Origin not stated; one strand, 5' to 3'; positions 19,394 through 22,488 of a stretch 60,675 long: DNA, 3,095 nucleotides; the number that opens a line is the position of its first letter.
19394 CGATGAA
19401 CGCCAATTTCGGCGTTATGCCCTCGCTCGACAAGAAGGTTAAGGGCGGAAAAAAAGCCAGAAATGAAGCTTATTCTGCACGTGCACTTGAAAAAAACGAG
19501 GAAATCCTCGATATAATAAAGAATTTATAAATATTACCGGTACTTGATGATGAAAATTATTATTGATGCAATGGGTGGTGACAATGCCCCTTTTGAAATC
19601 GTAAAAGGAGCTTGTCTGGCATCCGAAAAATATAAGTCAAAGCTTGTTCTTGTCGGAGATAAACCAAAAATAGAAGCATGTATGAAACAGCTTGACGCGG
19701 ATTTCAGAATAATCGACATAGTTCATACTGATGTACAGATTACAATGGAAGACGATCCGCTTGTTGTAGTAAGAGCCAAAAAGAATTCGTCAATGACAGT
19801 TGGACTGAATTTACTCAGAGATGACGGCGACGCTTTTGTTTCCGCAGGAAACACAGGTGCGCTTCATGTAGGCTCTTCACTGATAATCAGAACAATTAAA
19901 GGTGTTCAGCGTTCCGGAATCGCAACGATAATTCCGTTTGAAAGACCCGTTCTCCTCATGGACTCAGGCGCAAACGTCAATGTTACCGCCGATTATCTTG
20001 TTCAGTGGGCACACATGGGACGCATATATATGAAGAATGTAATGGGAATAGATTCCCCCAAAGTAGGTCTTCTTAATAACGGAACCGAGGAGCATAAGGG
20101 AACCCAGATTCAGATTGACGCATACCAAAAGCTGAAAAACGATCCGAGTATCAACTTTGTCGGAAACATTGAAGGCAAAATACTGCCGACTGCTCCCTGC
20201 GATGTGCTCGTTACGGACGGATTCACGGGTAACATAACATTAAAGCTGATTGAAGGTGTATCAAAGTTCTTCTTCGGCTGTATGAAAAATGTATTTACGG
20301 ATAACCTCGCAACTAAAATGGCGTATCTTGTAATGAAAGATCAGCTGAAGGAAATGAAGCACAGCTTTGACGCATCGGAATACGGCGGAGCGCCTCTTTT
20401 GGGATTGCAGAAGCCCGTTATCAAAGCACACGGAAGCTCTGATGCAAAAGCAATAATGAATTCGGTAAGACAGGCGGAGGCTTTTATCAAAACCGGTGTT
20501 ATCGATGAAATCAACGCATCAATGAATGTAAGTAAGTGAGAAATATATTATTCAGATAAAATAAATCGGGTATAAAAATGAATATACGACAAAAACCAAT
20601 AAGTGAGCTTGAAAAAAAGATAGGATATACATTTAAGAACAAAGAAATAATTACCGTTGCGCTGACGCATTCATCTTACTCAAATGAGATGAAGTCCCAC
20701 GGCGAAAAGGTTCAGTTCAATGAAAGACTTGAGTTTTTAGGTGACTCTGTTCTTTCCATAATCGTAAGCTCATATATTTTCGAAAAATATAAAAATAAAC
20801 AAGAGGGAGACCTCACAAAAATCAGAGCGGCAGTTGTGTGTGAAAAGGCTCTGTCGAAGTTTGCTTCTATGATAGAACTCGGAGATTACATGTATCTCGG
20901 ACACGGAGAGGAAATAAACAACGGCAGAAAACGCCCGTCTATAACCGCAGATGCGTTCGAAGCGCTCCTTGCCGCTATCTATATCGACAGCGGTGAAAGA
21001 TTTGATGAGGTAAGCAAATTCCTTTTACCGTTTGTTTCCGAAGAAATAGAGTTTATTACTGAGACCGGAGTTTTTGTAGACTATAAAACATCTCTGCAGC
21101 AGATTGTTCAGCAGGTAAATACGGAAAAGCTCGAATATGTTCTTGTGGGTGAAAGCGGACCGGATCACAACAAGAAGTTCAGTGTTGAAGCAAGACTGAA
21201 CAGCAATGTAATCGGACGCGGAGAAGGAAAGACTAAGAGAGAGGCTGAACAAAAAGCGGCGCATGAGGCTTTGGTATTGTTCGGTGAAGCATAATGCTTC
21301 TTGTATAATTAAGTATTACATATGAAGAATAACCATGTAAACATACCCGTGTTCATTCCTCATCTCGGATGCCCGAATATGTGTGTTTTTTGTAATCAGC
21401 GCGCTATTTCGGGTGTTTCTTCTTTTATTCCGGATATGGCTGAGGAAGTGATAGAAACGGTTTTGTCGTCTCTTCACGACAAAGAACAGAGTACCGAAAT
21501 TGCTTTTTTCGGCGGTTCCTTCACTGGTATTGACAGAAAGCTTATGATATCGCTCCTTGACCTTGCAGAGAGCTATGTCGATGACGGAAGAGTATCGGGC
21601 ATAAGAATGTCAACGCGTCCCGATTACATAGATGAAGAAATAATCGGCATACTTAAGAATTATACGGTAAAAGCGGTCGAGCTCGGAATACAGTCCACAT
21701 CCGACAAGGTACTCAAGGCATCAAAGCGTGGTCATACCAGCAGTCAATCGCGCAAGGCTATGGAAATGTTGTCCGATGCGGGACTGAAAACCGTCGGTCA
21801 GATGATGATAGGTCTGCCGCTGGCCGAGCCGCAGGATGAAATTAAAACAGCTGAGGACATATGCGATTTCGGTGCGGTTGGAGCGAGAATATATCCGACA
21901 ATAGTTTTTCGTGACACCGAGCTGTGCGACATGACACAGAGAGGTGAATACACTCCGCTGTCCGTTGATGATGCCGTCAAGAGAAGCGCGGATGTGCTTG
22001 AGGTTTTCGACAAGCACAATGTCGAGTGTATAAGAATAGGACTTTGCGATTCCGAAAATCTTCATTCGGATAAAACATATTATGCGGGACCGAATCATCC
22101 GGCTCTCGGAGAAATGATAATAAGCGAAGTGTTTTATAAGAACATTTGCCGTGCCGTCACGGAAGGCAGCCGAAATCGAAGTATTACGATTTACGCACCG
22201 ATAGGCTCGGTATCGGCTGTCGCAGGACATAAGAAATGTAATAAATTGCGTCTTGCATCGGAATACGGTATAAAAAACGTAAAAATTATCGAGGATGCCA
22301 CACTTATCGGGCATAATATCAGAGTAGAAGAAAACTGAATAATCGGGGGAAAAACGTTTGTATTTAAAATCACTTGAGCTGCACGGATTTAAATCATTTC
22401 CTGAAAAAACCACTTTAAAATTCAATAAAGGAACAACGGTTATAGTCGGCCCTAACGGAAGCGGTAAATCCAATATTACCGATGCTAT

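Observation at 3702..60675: Dispersed family of four short elements with a conserved core and a stem that changes sequence but keeps pairing (best candidate for an undescribed system)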

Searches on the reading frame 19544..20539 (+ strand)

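Call 82: search_protein_families(library=pfam, proteins=[window:19544-20539:+], max_evalue=0.00001)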
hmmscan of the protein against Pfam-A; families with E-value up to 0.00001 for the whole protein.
window:19544-20539:+ (331 aa): 1 family
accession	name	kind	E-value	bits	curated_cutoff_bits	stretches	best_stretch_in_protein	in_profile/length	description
PF02504.20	FA_synthesis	-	5e-100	335.2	29.1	1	3-320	1-322/324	Fatty acid synthesis protein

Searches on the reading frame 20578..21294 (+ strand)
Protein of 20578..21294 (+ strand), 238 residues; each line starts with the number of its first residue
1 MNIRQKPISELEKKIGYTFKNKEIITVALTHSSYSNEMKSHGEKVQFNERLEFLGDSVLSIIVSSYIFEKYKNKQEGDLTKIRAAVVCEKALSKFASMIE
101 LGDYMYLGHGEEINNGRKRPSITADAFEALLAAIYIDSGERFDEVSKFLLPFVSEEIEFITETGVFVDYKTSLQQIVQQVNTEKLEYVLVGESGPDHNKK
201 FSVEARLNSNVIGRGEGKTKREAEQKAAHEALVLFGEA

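Call 82: search_protein_families(library=pfam, proteins=[window:20578-21294:+], max_evalue=0.00001)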
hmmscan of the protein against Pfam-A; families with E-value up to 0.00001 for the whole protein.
window:20578-21294:+ (238 aa): 3 families
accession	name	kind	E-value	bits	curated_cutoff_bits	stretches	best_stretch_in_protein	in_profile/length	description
PF14622.11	Ribonucleas_3_3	-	5.8e-39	133.6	35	1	21-141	1-114/128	Ribonuclease-III-like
PF00636.31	Ribonuclease_3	-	1.2e-25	90.6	27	1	49-139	1-102/102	Ribonuclease III domain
PF00035.32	dsrm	-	5.2e-17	62.6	23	1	169-232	1-63/66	Double-stranded RNA binding motif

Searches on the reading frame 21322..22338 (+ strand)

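Call 82: search_protein_families(library=pfam, proteins=[window:21322-22338:+], max_evalue=0.00001)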
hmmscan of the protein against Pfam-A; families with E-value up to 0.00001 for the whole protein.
window:21322-22338:+ (338 aa): 2 families
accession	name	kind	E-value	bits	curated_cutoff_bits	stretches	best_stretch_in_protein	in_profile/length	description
PF04055.27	Radical_SAM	-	5.5e-21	75.9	29.5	1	13-170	3-156/166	Radical SAM superfamily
PF16199.10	Radical_SAM_C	-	8.4e-15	55.1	31.9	1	187-269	3-82/85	Radical_SAM C-terminal domain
